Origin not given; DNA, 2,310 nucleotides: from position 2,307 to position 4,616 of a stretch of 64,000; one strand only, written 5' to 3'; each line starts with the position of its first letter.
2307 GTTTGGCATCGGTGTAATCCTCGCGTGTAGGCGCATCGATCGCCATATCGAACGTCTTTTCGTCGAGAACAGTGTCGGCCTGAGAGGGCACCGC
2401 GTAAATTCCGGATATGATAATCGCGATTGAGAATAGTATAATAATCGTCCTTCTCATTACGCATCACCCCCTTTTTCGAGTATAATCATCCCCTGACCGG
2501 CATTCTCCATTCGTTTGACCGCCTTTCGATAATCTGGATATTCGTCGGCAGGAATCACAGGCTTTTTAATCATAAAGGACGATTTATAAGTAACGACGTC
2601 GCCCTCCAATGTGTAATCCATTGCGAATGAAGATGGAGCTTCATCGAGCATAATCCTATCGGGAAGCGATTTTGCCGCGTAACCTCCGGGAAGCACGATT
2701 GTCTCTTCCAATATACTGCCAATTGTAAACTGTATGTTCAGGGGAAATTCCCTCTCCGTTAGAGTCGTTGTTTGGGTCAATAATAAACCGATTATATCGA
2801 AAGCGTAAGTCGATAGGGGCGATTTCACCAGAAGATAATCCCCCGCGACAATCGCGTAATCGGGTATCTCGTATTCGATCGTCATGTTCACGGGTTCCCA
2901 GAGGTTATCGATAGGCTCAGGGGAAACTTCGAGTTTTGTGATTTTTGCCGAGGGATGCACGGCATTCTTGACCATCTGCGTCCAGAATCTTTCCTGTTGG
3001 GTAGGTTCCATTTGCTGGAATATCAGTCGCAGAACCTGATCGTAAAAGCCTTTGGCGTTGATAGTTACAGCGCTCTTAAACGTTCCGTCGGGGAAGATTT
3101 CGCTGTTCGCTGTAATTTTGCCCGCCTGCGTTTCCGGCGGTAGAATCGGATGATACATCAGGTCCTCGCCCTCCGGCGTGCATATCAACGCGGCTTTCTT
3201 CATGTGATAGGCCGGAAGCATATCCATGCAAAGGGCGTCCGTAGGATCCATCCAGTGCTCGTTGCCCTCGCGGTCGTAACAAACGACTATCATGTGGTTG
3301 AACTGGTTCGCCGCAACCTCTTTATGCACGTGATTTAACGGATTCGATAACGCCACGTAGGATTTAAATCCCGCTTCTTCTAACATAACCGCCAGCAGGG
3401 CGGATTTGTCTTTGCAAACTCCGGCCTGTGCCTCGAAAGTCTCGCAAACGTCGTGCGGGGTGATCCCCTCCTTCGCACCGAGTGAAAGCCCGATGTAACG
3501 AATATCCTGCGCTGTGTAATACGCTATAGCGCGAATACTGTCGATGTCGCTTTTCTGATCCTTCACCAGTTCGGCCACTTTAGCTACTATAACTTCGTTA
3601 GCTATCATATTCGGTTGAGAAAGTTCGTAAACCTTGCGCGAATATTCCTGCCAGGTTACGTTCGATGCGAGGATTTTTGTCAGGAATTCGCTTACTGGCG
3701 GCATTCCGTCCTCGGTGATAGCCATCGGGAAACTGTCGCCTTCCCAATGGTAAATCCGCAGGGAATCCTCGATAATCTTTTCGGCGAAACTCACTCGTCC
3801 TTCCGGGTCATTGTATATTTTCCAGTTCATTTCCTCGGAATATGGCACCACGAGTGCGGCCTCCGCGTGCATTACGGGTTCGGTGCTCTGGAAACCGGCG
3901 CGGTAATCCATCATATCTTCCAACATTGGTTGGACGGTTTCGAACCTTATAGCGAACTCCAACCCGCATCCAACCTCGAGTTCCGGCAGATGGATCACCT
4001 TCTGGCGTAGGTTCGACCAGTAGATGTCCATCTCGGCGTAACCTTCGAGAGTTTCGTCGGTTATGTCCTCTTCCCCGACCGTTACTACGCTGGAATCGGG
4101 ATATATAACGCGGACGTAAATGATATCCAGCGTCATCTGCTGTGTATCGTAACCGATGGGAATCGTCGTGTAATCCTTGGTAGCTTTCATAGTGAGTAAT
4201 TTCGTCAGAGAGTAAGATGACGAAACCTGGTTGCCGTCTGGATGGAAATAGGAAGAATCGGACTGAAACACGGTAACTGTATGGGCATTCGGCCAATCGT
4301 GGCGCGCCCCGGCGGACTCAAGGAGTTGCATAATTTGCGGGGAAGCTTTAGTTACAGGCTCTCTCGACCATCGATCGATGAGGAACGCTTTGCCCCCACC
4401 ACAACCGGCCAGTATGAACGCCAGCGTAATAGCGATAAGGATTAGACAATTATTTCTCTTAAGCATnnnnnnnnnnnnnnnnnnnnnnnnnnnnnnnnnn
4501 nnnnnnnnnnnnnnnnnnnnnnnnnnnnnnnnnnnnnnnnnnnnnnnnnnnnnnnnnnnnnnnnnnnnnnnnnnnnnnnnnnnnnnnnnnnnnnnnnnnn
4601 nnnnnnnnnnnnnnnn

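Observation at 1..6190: Glycine-cleavage P-protein genes gcvPA and gcvPB split by two transglutaminase-like secreted protein genes within one tightly coupled operon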

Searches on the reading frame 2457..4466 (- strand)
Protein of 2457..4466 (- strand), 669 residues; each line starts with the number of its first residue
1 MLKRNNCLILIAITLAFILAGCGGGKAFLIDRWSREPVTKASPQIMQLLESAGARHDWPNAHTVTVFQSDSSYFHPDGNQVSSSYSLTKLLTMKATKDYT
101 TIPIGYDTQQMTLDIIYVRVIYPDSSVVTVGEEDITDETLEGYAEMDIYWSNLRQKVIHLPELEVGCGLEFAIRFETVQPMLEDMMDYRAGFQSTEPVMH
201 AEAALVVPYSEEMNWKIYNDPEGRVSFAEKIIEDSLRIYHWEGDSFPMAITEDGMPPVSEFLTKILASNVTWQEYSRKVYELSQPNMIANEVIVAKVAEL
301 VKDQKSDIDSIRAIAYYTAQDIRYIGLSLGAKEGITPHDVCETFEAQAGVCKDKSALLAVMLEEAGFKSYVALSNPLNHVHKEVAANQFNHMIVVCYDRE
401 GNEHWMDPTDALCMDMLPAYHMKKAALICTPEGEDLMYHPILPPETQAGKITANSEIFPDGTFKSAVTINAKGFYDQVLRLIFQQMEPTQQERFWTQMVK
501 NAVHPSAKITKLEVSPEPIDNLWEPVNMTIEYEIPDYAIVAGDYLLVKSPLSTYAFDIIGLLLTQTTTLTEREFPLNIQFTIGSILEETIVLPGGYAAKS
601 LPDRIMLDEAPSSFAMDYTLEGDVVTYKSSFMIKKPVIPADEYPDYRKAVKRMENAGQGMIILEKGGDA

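Call 7: search_protein_families(library=pfam, proteins=[window:2457-4466:-], max_evalue=0.01)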
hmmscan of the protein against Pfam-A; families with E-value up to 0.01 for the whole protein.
window:2457-4466:- (669 aa): 3 families
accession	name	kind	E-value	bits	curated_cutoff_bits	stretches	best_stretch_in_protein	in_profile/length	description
PF12969.12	DUF3857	-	3.4e-21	76.5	24.6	1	76-247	1-167/170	Domain of Unknown Function with PDB structure (DUF3857)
PF01841.26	Transglut_core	-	4.8e-06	27.2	23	1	297-398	4-98/108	Transglutaminase-like superfamily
PF12970.12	DUF3858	-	0.0024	18.4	27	1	567-661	20-114/116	Domain of Unknown Function with PDB structure (DUF3858)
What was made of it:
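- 2457..4466 (-): TG1: predicted lipoprotein with DUF3857, transglutaminase-like core and a DUF3858-like domain, and an intact Cys351-His391-Asp407 triad. Pfam matches (call 7).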

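Call 8: search_protein_families(library=ncbifam, proteins=[window:2457-4466:-], max_evalue=0.01)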
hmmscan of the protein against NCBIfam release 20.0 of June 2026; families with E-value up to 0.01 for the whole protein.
window:2457-4466:- (669 aa): 0 families

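Call 9: find_homologous_proteins(query=window:2457-4466:-, max_evalue=0.00001)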
Query window:2457-4466:- (669 aa): 50 proteins with E <= 0.00001 among 8000 candidates.
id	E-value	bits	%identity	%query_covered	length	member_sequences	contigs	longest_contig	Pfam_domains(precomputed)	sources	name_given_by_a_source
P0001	0.0e+0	1535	100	100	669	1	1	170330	PF12969.13,PF01841.26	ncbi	-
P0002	0.0e+0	1340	87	97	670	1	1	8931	PF12969.13,PF01841.26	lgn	-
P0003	0.0e+0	1268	81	100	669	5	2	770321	PF12969.13,PF01841.26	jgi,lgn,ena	-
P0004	0.0e+0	1240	81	98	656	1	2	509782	PF12969.13,PF01841.26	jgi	jgi:hypothetical protein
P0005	0.0e+0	1239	78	100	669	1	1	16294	PF12969.13,PF01841.26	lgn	-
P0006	0.0e+0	1185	81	93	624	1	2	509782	PF12969.13,PF01841.26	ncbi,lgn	-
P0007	0.0e+0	1183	81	93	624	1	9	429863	PF12969.13,PF01841.26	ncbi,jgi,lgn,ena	-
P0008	0.0e+0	1152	78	93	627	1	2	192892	PF12969.13,PF01841.26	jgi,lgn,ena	-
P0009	0.0e+0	1143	80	90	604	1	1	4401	PF12969.13,PF01841.26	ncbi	ncbi:MAG: DUF3857 domain-containing transglutaminase family protein, partial [bacterium]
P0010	0.0e+0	1136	72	100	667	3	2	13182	PF12969.13,PF01841.26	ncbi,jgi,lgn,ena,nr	ncbi:hypothetical protein DRQ36_07740 [bacterium]|nr:MAG: hypothetical protein DRQ36_07740 [bacteriu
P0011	0.0e+0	1072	69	99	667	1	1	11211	PF12969.13,PF01841.26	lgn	-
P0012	0.0e+0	1062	68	96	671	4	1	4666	PF12969.13,PF01841.26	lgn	-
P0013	0.0e+0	1061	68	100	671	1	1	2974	PF12969.13,PF01841.26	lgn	-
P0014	0.0e+0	1040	67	100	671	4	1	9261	PF12970.13,PF12969.13,PF01841.26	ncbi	-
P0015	0.0e+0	1037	67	100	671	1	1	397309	PF12969.13,PF01841.26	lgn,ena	-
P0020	5.9e-187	641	45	100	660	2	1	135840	PF12969.13,PF01841.26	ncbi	-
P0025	1.3e-157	544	40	100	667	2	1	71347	PF12969.13,PF01841.26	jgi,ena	-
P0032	1.0e-133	465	36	99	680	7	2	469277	PF12969.13,PF01841.26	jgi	-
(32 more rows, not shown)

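Call 12: find_related_loci(query=A1, collection=genome_contigs, flank=7000)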
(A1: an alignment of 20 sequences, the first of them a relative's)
Query A1 (669 aa) in genome_contigs; peptide patterns used: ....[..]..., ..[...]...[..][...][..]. (x = any residue, [..] = any of these).
599 stretches matched a pattern (row limit reached: there are more); 512 encode a relative of the query (tblastn E <= 1e-3); the best 80 are kept; 80 distinct loci.
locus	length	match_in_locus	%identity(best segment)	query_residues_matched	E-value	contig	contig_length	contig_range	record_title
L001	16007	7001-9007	79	1-669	0e+0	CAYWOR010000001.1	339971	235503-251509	MAG TPA_asm: uncultured bacterium isolate SRP241326_co3_316 genome assembly, contig: NODE_14_length_339971_cov_16.432783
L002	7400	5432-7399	71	2-657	0e+0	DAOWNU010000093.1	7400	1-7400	MAG TPA_asm: bacterium isolate CSMAG_3036 CSMAG_3036_k141_5371210_length_7400_cov_10.0000, whole genome shotgun sequence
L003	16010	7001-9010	65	2-669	0e+0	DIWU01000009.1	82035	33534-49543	MAG TPA_asm: bacterium UBP14_UBA6098 isolate UBA6098 UBA6098_contig_3534, whole genome shotgun sequence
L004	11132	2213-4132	68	30-669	0e+0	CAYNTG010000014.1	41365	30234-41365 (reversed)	MAG TPA_asm: uncultured bacterium isolate SRP191223_co1_365 genome assembly, contig: NODE_640_length_41365_cov_19.318906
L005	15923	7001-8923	45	19-663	0e+0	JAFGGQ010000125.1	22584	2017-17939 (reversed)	MAG: bacterium isolate Zod_Metabat.1399 k87_9470563, whole genome shotgun sequence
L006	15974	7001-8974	43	1-667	6e-180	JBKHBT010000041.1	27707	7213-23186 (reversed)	MAG: Candidatus Zixiibacteriota bacterium isolate D1M01_7 NODE_2246_length_27707_cov_9.920982, whole genome shotgun sequ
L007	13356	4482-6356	45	39-665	0e+0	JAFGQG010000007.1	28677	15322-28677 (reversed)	MAG: bacterium isolate Zod_Metabat.733 k87_691356, whole genome shotgun sequence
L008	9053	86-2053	40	8-665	1e-160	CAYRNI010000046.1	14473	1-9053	MAG TPA_asm: uncultured bacterium isolate binchicken_co357_32 genome assembly, contig: NODE_1822_length_14473_cov_9.9049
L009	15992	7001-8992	40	1-665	2e-160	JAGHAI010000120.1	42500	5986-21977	MAG: bacterium isolate AUK226 PB_MBMC_180_c_000000000036, whole genome shotgun sequence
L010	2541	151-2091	40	19-665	3e-169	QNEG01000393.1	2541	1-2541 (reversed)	MAG: bacterium isolate B30_G16 B30_Guay16_scaffold_58036, whole genome shotgun sequence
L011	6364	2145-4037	40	36-663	3e-153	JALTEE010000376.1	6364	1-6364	MAG: bacterium isolate S014_metabat2_scaf2bin.008 S014_NODE_5238_length_6364_cov_2.057560, whole genome shotgun sequence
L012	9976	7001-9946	35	1-663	6e-135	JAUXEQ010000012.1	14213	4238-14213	MAG: bacterium isolate CSMAG_2881 CSMAG_2881_k117_4862895_length_14213_cov_14.0000, whole genome shotgun sequence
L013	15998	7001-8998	35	1-663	2e-133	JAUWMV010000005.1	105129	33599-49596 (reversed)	MAG: bacterium isolate CSMAG_2407 CSMAG_2407_k141_118095_length_105129_cov_20.0000, whole genome shotgun sequence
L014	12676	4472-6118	42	134-666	2e-139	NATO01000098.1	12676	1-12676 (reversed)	MAG: candidate division Zixibacteria bacterium 4484_93 ex4484_93_scaffold_16332, whole genome shotgun sequence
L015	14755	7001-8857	30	48-665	2e-88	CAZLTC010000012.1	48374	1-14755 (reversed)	MAG TPA_asm: uncultured bacterium isolate SRP185410_co2_414 genome assembly, contig: NODE_682_length_48374_cov_8.712018,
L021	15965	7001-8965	27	8-663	6e-79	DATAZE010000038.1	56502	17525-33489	MAG TPA_asm: Verrucomicrobiia bacterium isolate SMAG_U5697 k141_3433892, whole genome shotgun sequence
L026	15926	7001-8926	27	45-665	1e-71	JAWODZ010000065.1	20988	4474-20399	MAG: bacterium isolate BLK5-2.bin.76 k191_83600, whole genome shotgun sequence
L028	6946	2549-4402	28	41-650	5e-69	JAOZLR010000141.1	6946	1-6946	MAG: Bacteroidales bacterium isolate GMC10.metabat2.87 NODE_13086_length_6946_cov_48.591496, whole genome shotgun sequen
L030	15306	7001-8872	28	43-662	4e-69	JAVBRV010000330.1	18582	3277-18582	MAG: Victivallaceae bacterium isolate EPI_MAG_00205 c_000008725823, whole genome shotgun sequence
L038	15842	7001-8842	29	45-650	1e-65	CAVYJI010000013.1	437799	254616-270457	MAG: uncultured Bacteroidales bacterium isolate MFD01476.bin.1.15 genome assembly, contig: contig_55068, whole genome sh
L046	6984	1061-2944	28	41-663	3e-64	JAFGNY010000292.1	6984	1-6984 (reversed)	MAG: Bacteroidales bacterium isolate Zod_Metabat.574 k87_8142073, whole genome shotgun sequence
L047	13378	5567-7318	28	10-592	8e-64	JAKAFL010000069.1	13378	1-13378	MAG: bacterium isolate WY1.bin93 NODE_7246_length_13378_cov_3.233416, whole genome shotgun sequence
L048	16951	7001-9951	28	39-665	8e-64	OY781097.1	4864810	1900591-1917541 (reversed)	MAG: Bacteroidales bacterium isolate 99733e06-e075-4ae5-9cfd-26ee2894fe83 genome assembly, chromosome: 1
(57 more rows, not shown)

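Call 15: find_encoding_contigs(protein=P0001, flank=10000, max_places=3)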
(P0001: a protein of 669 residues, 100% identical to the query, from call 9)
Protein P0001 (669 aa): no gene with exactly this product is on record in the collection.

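Call 16: find_encoding_contigs(protein=P0003, flank=10000, max_places=2)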
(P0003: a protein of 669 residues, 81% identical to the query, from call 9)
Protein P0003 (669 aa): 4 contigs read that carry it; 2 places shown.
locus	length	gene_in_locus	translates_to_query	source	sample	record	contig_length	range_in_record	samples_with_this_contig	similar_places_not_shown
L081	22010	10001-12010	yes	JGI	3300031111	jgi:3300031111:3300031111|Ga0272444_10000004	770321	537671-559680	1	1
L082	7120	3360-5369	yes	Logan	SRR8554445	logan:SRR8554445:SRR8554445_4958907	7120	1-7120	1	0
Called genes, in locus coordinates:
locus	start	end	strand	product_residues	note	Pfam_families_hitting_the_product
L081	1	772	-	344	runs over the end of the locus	PF05343:Peptidase_M42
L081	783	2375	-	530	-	-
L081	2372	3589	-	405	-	PF04389:Peptidase_M28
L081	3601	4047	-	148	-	PF00692:dUTPase, PF22769:DCD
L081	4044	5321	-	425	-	PF00675:Peptidase_M16, PF05193:Peptidase_M16_C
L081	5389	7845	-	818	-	PF13567:DUF4131, PF03772:Competence, PF23023:Anti-Pycsar_Apyc1 (faint), PF00753:Lactamase_B, PF12706:Lactamase_B_2 (weak)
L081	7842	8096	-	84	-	-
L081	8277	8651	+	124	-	PF00364:Biotin_lipoyl (faint), PF01597:GCV_H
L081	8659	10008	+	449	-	PF02347:GDC-P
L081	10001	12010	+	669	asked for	PF12969:DUF3857, PF01841:Transglut_core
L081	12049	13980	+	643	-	PF12969:DUF3857, PF12970:DUF3858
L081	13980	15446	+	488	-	PF02347:GDC-P (weak), PF01212:Beta_elim_lyase (weak), PF00266:Aminotran_5, PF21478:GcvP2_C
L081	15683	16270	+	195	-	PF01936:NYN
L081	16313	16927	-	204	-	PF03551:PadR, PF10400:Vir_act_alpha_C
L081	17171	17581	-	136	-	PF01381:HTH_3 (weak)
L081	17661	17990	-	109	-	-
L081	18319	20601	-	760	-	PF24517:CBM96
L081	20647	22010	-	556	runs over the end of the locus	PF00932:LTD, PF18962:Por_Secre_tail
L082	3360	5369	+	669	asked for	PF12969:DUF3857, PF01841:Transglut_core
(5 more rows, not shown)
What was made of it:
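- On Glycine cleavage system, two-subunit P-protein (GcvPA/GcvPB) with GcvH: A full-length 488-aa ortholog with GDC-P, Aminotran_5 and GcvP2_C occupies the same position in L081 (call 16).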

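Call 21: search_protein_families(library=pfam, proteins=[L013:10966-12702:+, L008:4245-5957:+, L009:11015-12739:+, L009:13204-14685:-, L009:12787-13170:+, L009:13187-13795:+, L013:14257-15342:-], max_evalue=0.01)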
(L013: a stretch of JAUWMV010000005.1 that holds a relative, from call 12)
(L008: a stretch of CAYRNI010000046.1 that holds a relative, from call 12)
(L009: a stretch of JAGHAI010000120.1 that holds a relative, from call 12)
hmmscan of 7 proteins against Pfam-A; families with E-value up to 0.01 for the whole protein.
L013:10966-12702:+ (578 aa): 5 families
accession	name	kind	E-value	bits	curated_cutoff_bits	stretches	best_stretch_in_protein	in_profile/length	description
PF03572.23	Peptidase_S41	-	5.5e-52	176.1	24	1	193-349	1-157/165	Peptidase family S41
PF13180.12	PDZ_2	-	1.1e-10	42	27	1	94-173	1-79/80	PDZ domain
PF00595.29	PDZ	-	1.4e-09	38.7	23.2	1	89-162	6-81/81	PDZ domain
PF17820.7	PDZ_6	-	1.9e-08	34.4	27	1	109-163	2-54/54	PDZ domain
PF22694.1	CtpB_N-like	-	1.1e-07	32.7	27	1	33-77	36-81/85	Activating protease CtpB N-terminal domain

L008:4245-5957:+ (570 aa): 5 families
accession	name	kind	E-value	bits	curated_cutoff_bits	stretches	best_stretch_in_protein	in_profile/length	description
PF03572.23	Peptidase_S41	-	6.9e-55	185.6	24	1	192-348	1-157/165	Peptidase family S41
PF17820.7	PDZ_6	-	6e-14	52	27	1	108-162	2-54/54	PDZ domain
PF13180.12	PDZ_2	-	6.3e-12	46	27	1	93-172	1-79/80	PDZ domain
PF00595.29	PDZ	-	2.3e-11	44.3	23.2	1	89-161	7-81/81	PDZ domain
PF22694.1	CtpB_N-like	-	2.4e-06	28.3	27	1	38-75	42-80/85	Activating protease CtpB N-terminal domain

L009:11015-12739:+ (574 aa): 5 families
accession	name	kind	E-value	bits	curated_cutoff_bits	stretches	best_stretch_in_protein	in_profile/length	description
PF03572.23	Peptidase_S41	-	1.5e-55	187.7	24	1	195-349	2-156/165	Peptidase family S41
PF17820.7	PDZ_6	-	5.8e-16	58.4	27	1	110-164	2-54/54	PDZ domain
PF00595.29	PDZ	-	3.1e-13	50.3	23.2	1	93-163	8-81/81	PDZ domain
PF13180.12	PDZ_2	-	2.8e-12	47.2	27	1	95-174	1-79/80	PDZ domain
PF22694.1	CtpB_N-like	-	3.6e-07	31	27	1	34-77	36-80/85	Activating protease CtpB N-terminal domain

L009:13204-14685:- (493 aa): 5 families
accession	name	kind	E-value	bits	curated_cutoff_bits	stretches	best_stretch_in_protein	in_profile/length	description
PF08323.17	Glyco_transf_5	-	4.9e-84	282.2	22.7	1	4-250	1-238/239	Starch synthase catalytic domain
PF00534.26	Glycos_transf_1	-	3.2e-18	66.3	26.4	1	302-462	10-167/172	Glycosyl transferases group 1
PF13692.12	Glyco_trans_1_4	-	2.8e-14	54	27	1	308-451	2-140/142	Glycosyl transferases group 1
PF20706.3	GT4-conflict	-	1.3e-06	28.1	26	1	305-479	195-383/385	Family 4 Glycosyltransferase in conflict systems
PF13439.12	Glyco_transf_4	-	1.9e-05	25.2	28.5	1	128-237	60-149/170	Glycosyltransferase Family 4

L009:12787-13170:+ (127 aa): 1 family
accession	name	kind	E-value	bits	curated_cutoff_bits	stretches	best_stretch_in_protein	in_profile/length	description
PF01648.25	ACPS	-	1.1e-21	77.4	25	1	4-120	1-110/111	4'-phosphopantetheinyl transferase superfamily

L009:13187-13795:+ (202 aa): 0 families

L013:14257-15342:- (361 aa): 1 family
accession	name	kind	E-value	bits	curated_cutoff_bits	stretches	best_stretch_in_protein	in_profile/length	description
PF02547.20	Queuosine_synth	-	4.1e-126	420.9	25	1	17-354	1-322/322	Queuosine biosynthesis protein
